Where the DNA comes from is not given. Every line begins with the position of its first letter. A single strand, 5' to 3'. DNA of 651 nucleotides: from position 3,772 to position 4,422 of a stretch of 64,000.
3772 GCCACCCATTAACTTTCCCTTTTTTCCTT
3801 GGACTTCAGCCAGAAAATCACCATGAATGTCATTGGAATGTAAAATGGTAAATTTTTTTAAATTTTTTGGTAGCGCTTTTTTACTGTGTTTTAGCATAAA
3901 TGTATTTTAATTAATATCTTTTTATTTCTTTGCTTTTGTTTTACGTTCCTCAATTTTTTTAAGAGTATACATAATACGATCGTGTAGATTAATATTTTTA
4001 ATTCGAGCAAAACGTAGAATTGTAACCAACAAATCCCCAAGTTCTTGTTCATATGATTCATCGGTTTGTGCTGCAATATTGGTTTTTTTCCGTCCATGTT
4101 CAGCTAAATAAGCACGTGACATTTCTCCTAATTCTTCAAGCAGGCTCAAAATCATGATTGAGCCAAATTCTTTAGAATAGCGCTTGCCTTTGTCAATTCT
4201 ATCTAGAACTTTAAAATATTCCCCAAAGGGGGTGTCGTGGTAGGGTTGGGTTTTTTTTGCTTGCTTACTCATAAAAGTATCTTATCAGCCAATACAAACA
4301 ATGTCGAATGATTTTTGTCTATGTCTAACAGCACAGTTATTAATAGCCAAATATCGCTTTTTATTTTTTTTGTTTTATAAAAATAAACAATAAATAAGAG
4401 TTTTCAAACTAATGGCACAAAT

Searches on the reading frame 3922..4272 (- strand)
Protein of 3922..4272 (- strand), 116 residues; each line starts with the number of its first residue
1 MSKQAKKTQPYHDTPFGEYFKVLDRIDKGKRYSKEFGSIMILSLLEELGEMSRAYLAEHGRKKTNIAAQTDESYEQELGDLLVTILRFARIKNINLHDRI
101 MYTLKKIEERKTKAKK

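Call 79: search_protein_families(library=pfam, proteins=[window:3922-4272:-], max_evalue=0.001)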
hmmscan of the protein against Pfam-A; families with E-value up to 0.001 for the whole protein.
window:3922-4272:- (116 aa): 1 family
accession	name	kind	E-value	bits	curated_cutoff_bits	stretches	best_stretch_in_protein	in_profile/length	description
PF03819.22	MazG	-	6.6e-07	29.9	22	1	40-111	6-70/74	MazG nucleotide pyrophosphohydrolase domain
